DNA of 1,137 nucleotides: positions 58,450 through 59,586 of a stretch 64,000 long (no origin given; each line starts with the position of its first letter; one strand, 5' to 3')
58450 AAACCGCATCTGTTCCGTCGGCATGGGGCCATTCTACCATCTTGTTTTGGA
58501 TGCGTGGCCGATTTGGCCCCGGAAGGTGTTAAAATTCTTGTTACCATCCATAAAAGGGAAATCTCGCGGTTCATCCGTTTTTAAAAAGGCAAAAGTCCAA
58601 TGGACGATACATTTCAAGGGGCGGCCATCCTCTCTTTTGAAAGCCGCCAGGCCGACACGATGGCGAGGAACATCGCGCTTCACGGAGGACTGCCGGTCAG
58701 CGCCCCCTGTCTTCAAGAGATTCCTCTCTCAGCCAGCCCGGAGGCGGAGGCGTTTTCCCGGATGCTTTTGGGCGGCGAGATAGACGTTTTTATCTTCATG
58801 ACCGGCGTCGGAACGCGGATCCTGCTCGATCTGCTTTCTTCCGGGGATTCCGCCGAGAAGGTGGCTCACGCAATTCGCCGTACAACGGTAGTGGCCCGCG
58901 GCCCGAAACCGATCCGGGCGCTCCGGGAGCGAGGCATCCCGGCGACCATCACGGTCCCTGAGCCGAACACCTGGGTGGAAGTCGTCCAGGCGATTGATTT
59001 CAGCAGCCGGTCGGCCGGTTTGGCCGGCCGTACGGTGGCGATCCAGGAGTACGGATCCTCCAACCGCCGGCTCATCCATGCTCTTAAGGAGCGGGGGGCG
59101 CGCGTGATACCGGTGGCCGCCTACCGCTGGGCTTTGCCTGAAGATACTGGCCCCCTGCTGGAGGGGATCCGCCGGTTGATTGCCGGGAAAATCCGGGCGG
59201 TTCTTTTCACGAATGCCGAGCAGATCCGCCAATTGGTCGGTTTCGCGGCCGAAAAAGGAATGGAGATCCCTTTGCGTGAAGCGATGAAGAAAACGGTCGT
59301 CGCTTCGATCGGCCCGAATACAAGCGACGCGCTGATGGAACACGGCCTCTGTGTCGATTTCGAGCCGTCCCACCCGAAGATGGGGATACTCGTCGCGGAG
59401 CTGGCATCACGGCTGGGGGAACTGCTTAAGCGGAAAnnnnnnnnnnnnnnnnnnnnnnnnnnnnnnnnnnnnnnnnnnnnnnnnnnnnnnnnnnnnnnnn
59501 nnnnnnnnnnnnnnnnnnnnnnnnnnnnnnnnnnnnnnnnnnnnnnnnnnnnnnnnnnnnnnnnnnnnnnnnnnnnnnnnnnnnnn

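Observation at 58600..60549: hemD-hemE gene fusion (uroporphyrinogen-III synthase + uroporphyrinogen decarboxylase in one 649-aa protein)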

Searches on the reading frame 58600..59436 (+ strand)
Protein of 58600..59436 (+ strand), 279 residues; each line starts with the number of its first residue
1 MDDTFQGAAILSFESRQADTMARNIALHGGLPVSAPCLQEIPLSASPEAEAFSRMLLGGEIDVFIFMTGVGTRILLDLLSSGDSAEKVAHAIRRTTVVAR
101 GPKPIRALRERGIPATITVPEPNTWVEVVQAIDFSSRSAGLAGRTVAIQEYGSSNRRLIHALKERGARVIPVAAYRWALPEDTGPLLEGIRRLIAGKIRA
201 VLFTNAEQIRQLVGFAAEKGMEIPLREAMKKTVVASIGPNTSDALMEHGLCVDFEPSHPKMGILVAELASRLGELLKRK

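Call 8: find_homologous_proteins(query=window:58600-59436:+, max_evalue=0.00001)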
Query seq(279 aa) (279 aa): 5186 proteins with E <= 0.00001 among 8000 candidates; the best 120 are listed.
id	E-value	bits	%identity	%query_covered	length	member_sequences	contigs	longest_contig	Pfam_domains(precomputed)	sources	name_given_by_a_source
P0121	2.8e-94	333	58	98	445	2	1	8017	PF01208.24,PF02602.21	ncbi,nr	ncbi:MAG: uroporphyrinogen-III synthase, partial [Candidatus Omnitrophica bacterium]|nr:uroporphyrin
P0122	3.3e-89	317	55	97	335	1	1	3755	PF01208.24,PF02602.21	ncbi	-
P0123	1.9e-82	294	53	99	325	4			PF02602.21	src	-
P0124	7.3e-82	292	50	99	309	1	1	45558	PF02602.21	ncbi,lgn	ncbi:MAG: uroporphyrinogen-III synthase [Nitrospinota bacterium]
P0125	2.2e-79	284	53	92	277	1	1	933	PF02602.21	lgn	-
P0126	2.3e-79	284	52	99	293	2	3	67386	PF02602.21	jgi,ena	-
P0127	2.7e-79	284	51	99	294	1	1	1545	PF02602.21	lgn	-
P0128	5.2e-79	283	49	100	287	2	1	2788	PF02602.21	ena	-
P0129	1.3e-78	282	49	95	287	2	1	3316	PF02602.21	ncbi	-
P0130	1.3e-78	282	51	99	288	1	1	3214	PF02602.21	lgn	-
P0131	1.8e-78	281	50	99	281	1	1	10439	PF02602.21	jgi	-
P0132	2.4e-78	281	49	99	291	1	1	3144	PF02602.21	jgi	-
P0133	4.2e-78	280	51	99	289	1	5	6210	PF02602.21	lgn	-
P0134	4.9e-78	280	51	99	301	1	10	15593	PF02602.21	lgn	-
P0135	5.4e-78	280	49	99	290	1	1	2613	PF02602.21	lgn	-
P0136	6.2e-78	280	47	99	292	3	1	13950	PF02602.21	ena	-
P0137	8.4e-78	279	51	99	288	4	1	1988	PF02602.21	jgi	jgi:uroporphyrinogen-III synthase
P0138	9.0e-78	279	50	99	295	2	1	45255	PF02602.21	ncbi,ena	-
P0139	9.2e-78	279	52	99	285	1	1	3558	PF02602.21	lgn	-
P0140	9.5e-78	279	51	99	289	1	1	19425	PF02602.21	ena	-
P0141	1.1e-77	279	50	99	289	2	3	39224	PF02602.21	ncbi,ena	-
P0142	1.2e-77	279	49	99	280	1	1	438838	PF02602.21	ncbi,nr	ncbi:MAG: uroporphyrinogen-III synthase [Nitrospira sp.]|nr:uroporphyrinogen-III synthase [Nitrospir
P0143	1.9e-77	278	49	99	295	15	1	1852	PF02602.21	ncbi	-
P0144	3.1e-77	277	48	99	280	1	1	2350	PF02602.21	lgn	-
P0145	3.9e-77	277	51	98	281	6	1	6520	PF02602.21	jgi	jgi:uroporphyrinogen-III synthase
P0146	4.0e-77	277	50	99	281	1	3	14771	PF02602.21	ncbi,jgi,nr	ncbi:MAG: uroporphyrinogen-III synthase [Nitrospira sp.]|nr:uroporphyrinogen-III synthase [Nitrospir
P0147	4.7e-77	277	50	99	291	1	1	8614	PF02602.21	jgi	jgi:uroporphyrinogen-III synthase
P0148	6.5e-77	276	50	99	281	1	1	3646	PF02602.21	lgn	-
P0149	7.4e-77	276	49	99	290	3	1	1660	PF02602.21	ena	-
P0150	9.1e-77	276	49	99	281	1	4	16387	PF02602.21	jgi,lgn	-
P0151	9.4e-77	276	49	99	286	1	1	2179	PF02602.21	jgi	jgi:uroporphyrinogen-III synthase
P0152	1.1e-76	276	50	98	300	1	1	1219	PF02602.21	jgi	jgi:uroporphyrinogen-III synthase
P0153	1.1e-76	276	49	99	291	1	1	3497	PF02602.21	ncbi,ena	-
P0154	1.3e-76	275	49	99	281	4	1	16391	PF02602.21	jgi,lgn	-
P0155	1.3e-76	275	52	99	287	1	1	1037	PF02602.21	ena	-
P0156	1.6e-76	275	49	99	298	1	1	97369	PF02602.21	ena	-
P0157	1.6e-76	275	49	100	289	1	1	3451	PF02602.21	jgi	jgi:uroporphyrinogen-III synthase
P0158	2.7e-76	274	49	99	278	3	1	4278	PF02602.21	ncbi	ncbi:MAG: uroporphyrinogen-III synthase [Candidatus Omnitrophota bacterium]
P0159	3.4e-76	274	49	99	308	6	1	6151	PF02602.21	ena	-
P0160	4.0e-76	274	48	99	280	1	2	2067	PF02602.21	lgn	-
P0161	4.6e-76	273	50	99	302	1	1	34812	PF02602.21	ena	-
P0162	5.1e-76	273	49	99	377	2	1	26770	PF02602.21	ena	-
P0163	5.3e-76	273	51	99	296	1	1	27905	PF02602.21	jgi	jgi:uroporphyrinogen-III synthase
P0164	6.9e-76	273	48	99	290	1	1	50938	PF02602.21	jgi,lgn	jgi:uroporphyrinogen-III synthase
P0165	7.4e-76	273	47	99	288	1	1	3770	PF02602.21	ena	-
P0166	9.6e-76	272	48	98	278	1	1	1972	PF02602.21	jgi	-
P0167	1.0e-75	272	50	99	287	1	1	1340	PF02602.21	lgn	-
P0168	1.1e-75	272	49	99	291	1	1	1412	PF02602.21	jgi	jgi:uroporphyrinogen-III synthase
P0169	1.1e-75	272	50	99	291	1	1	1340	PF02602.21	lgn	-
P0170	1.3e-75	272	49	99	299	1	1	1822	PF02602.21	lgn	-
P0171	1.3e-75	272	47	99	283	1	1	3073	PF02602.21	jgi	jgi:uroporphyrinogen-III synthase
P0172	1.5e-75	272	49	100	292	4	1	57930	PF02602.21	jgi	jgi:uroporphyrinogen-III synthase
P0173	1.5e-75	272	50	97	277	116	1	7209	PF02602.21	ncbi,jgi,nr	ncbi:MAG TPA: uroporphyrinogen-III synthase [Nitrospiraceae bacterium]|nr:uroporphyrinogen-III synth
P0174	1.7e-75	272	50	99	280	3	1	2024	PF02602.21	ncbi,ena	-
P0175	1.8e-75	271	49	95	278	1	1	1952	PF02602.21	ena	-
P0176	2.1e-75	271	47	99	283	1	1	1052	PF02602.21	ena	-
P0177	2.1e-75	271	46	100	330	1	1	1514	PF01208.24,PF02602.21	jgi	-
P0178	2.2e-75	271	51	98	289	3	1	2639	PF02602.21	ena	-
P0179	2.3e-75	271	50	99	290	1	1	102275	PF02602.21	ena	-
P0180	2.3e-75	271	49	100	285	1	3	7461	PF02602.21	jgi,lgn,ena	-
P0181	2.4e-75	271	50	99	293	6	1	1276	PF02602.21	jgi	jgi:uroporphyrinogen-III synthase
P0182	2.6e-75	271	48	99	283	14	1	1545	PF02602.21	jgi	-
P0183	2.6e-75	271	48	99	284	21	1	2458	PF02602.21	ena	-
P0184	2.7e-75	271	49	99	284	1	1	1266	PF02602.21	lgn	-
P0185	3.3e-75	271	49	99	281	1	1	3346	PF02602.21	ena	-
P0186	3.4e-75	271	47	100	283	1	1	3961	PF02602.21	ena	-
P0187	3.5e-75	271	49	99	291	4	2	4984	PF02602.21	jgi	jgi:uroporphyrinogen-III synthase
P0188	3.6e-75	271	49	99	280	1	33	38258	PF02602.21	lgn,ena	-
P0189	4.0e-75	270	50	100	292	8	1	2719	PF02602.21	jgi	jgi:uroporphyrinogen-III synthase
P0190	4.1e-75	270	49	99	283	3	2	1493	PF02602.21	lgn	-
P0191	4.6e-75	270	49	97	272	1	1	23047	PF02602.21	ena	-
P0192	5.1e-75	270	55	85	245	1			PF02602.21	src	-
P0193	5.3e-75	270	49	99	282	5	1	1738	PF02602.21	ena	-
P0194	5.3e-75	270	50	99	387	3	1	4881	PF01208.24,PF02602.21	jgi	-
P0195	5.3e-75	270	49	99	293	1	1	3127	PF02602.21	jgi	jgi:uroporphyrinogen-III synthase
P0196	5.3e-75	270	48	99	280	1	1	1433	PF02602.21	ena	-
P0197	5.4e-75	270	48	99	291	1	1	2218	PF02602.21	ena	-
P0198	5.5e-75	270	49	99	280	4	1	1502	PF02602.21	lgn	-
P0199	5.6e-75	270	49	99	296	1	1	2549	PF02602.21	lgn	-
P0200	6.1e-75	270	48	99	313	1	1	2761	PF02602.21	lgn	-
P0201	6.3e-75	270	50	98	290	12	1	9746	PF02602.21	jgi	jgi:uroporphyrinogen-III synthase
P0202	7.2e-75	270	48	99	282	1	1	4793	PF02602.21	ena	-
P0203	7.4e-75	270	49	99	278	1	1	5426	PF02602.21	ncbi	-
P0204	7.9e-75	269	48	99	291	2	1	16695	PF02602.21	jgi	jgi:uroporphyrinogen-III synthase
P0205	8.1e-75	269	47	99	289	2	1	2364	PF02602.21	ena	-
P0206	8.3e-75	269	48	99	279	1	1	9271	PF02602.21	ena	-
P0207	8.4e-75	269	48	99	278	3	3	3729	PF02602.21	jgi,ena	-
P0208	8.9e-75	269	49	99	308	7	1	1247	PF02602.21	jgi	jgi:uroporphyrinogen-III synthase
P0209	9.3e-75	269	48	99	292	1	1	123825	PF02602.21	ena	-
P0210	9.3e-75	269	48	99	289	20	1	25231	PF02602.21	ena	-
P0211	9.5e-75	269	50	99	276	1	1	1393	PF02602.21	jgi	-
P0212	1.0e-74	269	51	94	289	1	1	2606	PF02602.21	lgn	-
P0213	1.0e-74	269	48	99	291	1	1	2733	PF02602.21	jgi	jgi:uroporphyrinogen-III synthase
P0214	1.1e-74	269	48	99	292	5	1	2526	PF02602.21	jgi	jgi:uroporphyrinogen-III synthase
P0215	1.1e-74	269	48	99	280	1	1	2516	PF02602.21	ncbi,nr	ncbi:MAG: uroporphyrinogen-III synthase [Nitrospirae bacterium]|nr:uroporphyrinogen-III synthase [Ni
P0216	1.2e-74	269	48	99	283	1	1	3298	PF02602.21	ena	-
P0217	1.3e-74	269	48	99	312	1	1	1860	PF02602.21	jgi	jgi:uroporphyrinogen-III synthase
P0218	1.3e-74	269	50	95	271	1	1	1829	PF02602.21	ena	-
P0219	1.3e-74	269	49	97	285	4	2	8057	PF02602.21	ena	-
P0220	1.4e-74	269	49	96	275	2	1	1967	PF02602.21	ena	-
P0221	1.5e-74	269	48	99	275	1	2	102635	PF02602.21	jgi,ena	-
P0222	1.5e-74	268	47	99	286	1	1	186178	PF02602.21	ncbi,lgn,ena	-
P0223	1.6e-74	268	49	97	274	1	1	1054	PF02602.21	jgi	jgi:uroporphyrinogen-III synthase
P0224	1.7e-74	268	47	93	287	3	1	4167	PF02602.21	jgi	-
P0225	1.7e-74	268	50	98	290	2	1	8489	PF02602.21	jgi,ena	-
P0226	1.8e-74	268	49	98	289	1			PF02602.21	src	-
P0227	1.8e-74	268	49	99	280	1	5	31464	PF02602.21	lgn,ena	-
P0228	2.0e-74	268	48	98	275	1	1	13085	PF02602.21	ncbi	-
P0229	2.0e-74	268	48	99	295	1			PF02602.21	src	-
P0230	2.2e-74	268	49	97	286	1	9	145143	PF02602.21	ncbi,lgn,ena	-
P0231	2.2e-74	268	48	99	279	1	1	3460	PF02602.21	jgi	jgi:uroporphyrinogen-III synthase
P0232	2.2e-74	268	49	99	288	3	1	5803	PF02602.21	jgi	jgi:uroporphyrinogen-III synthase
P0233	2.4e-74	268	49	100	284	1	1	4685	PF02602.21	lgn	-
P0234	2.5e-74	268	48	98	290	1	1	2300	PF02602.21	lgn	-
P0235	2.6e-74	268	49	99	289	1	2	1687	PF02602.21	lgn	-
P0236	2.6e-74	268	48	99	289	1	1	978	PF02602.21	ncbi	-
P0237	2.7e-74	268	48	99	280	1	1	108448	PF02602.21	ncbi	ncbi:MAG: uroporphyrinogen-III synthase [Nitrospira sp.]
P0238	2.9e-74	268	49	99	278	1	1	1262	PF02602.21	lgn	-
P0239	2.9e-74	268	49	100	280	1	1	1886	PF02602.21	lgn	-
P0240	3.2e-74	267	48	99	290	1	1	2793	PF02602.21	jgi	jgi:uroporphyrinogen-III synthase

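Call 11: find_encoding_contigs(protein=P0142, flank=6000, max_places=2)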
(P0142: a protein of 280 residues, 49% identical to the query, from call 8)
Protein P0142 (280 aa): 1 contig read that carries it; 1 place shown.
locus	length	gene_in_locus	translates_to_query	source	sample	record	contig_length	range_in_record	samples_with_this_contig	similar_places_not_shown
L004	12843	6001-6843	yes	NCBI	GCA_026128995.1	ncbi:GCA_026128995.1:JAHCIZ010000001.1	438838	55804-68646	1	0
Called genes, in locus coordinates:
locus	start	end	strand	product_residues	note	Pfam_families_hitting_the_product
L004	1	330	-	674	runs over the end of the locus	PF00999:Na_H_Exchanger, PF02254:TrkA_N, PF02080:TrkA_C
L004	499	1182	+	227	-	PF00702:Hydrolase, PF13419:HAD_2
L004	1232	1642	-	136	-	-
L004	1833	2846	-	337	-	PF00106:adh_short (weak), PF01073:3Beta_HSD, PF01370:Epimerase, PF02719:Polysacc_synt_2, PF04321:RmlD_sub_bind, PF07993:NAD_binding_4 (weak), PF08659:KR, PF16363:GDP_Man_Dehyd, +1 more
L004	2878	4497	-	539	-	-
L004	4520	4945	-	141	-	PF00903:Glyoxalase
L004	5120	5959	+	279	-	PF03781:FGE-sulfatase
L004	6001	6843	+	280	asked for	PF02602:HEM4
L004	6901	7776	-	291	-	PF03781:FGE-sulfatase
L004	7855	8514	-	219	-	-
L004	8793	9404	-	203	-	PF04264:YceI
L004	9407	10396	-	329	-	PF13103:TonB_2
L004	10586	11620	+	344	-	PF08240:ADH_N, PF00107:ADH_zinc_N, PF13602:ADH_zinc_N_2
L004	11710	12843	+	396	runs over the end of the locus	PF00155:Aminotran_1_2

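Call 19: search_solved_structures(query=window:58600-59436:+, max_evalue=1, show_alignments=2)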
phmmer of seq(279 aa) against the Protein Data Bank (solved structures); distinct sequences matched with E-value up to 1: 3.
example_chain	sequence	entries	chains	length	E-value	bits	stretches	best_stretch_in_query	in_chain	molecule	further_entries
1wcw_A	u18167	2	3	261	1.5e-13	53.7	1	47-264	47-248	Uroporphyrinogen III synthase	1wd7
1wcx_A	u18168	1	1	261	2.9e-13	52.8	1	47-262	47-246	Uroporphyrinogen III Synthase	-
3d8n_A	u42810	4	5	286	6.6e-13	51.7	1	47-264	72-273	Uroporphyrinogen-III synthase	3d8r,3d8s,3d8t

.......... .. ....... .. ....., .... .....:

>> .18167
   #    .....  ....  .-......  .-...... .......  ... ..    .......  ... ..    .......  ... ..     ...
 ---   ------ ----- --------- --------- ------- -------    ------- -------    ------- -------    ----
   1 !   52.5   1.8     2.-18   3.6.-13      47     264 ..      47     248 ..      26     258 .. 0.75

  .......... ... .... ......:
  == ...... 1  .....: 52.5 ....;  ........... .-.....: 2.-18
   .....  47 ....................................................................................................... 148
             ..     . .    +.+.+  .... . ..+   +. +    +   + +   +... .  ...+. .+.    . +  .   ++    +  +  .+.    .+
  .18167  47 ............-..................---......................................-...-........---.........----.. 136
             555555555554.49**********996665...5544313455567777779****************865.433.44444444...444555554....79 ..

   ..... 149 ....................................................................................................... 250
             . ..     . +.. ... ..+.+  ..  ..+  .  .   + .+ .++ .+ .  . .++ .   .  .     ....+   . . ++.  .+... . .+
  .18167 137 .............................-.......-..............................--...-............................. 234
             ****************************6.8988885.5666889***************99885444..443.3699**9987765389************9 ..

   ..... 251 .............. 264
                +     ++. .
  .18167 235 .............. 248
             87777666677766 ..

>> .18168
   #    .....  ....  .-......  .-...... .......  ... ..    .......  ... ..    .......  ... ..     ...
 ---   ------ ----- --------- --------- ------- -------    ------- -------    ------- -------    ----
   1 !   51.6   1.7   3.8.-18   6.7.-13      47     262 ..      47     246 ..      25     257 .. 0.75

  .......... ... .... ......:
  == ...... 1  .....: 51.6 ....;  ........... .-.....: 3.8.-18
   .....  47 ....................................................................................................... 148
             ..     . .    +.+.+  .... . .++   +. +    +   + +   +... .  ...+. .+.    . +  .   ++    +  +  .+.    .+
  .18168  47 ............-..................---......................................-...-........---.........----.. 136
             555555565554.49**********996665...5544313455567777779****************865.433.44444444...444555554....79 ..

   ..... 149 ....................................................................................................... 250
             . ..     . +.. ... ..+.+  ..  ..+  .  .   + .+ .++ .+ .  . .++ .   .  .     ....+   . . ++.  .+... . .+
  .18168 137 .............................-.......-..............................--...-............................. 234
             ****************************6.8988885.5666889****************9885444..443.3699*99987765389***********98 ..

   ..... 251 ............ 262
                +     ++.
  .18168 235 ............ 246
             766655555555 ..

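Call 25: find_related_loci(query=A2, collection=genome_contigs, flank=8000)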
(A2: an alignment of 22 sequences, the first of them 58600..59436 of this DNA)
Query A2 (279 aa) in genome_contigs; peptide patterns used: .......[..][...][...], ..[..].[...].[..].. (x = any residue, [..] = any of these).
600 stretches matched a pattern (row limit reached: there are more); 596 encode a relative of the query (tblastn E <= 1e-3); the best 80 are kept; 80 distinct loci.
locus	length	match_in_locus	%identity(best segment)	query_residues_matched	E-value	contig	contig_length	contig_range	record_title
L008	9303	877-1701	59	5-279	2e-103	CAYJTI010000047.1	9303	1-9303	MAG TPA_asm: uncultured bacterium isolate ERP125453_co1_299 genome assembly, contig: NODE_8861_length_9303_cov_4.767193,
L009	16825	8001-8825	54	5-279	2e-100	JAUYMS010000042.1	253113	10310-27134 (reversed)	MAG: Candidatus Omnitrophota bacterium isolate C24_metabat.bin.98 C24_k141_818438, whole genome shotgun sequence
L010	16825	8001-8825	54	5-279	7e-98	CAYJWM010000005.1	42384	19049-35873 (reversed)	MAG TPA_asm: uncultured bacterium isolate ERP125453_co1_477 genome assembly, contig: NODE_679_length_42384_cov_10.728602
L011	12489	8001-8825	55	5-279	2e-95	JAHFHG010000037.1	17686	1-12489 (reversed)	MAG: Candidatus Omnitrophota bacterium isolate nzgw333 NODE_1892_length_17687_cov_4.926677, whole genome shotgun sequenc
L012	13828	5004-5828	53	5-279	5e-93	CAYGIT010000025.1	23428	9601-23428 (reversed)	MAG TPA_asm: uncultured bacterium isolate ERP113451_co3_34 genome assembly, contig: NODE_1559_length_23428_cov_6.264279,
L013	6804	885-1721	52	1-279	9e-92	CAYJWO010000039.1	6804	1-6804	MAG TPA_asm: uncultured Planctomycetales bacterium isolate ERP125453_co1_484 genome assembly, contig: NODE_14295_length_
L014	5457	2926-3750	52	5-279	3e-88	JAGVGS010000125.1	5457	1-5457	MAG: Candidatus Omnitrophota bacterium isolate DeMMO2_33 c_000000049493, whole genome shotgun sequence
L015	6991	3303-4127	51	5-279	1e-86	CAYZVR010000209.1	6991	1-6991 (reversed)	MAG TPA_asm: uncultured Acidobacteriota bacterium isolate SRP119689_co1_316 genome assembly, contig: NODE_17571_length_6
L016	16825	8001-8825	51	5-279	4e-86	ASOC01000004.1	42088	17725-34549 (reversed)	Candidatus Omnitrophus fodinae SCGC AAA011-A17 A11A17DRAFT_contig_3_0.4_C, whole genome shotgun sequence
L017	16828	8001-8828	47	1-279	7e-85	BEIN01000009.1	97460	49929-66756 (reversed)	Bacterium HR37 DNA, contig: NODE_99_9, isolate: HRbin37, whole genome shotgun sequence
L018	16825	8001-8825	49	5-279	2e-82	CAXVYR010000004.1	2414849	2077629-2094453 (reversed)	MAG: Terriglobia bacterium isolate 00cd7bbc-bff0-487f-9545-a217d18c1db4 genome assembly, contig: contig_4, whole genome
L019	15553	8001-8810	48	7-276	6e-82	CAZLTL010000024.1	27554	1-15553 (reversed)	MAG TPA_asm: uncultured bacterium isolate SRP300315_co1_21 genome assembly, contig: NODE_891_length_27554_cov_10.155424,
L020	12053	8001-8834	48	2-279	1e-81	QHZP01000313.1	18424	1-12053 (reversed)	MAG: Acidobacteria bacterium isolate gp11 AA58 14_1009_16_40cm_scaffold_69487_e_414_curated, whole genome shotgun sequen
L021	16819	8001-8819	49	7-279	5e-81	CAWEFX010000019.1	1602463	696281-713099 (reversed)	MAG: uncultured Acidobacteriota bacterium isolate MFD00991.bin.2.63 genome assembly, contig: contig_8851, whole genome s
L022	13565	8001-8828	49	4-279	8e-81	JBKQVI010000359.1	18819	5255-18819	MAG: Terriglobia bacterium isolate SEr2D2E2F__bin_83 SEr2D2E2F_000000190894, whole genome shotgun sequence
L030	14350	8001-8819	48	5-277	5e-80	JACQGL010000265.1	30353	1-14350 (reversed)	MAG: Armatimonadetes bacterium isolate NC_groundwater_1072_Ag_S2p5_66_82 S_2p5_S6_coassembly_k141_5043259, whole genome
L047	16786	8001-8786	48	10-271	5e-78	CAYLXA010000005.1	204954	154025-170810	MAG TPA_asm: uncultured bacterium isolate SRP329715_co1_385 genome assembly, contig: NODE_37_length_204954_cov_12.820912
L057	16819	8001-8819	50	5-278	6e-77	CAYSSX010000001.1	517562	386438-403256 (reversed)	MAG TPA_asm: uncultured bacterium isolate SRP342105_co1_457 genome assembly, contig: NODE_5_length_517562_cov_12.407222,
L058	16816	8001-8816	47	5-279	6e-77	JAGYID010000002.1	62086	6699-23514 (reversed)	MAG: Acidobacteria bacterium isolate CR_Sed_300A_bin.1 scaffold_11, whole genome shotgun sequence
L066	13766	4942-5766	47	4-279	1e-76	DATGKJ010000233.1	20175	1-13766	MAG TPA_asm: Terriglobia bacterium isolate SMAG_U9856 k141_558615, whole genome shotgun sequence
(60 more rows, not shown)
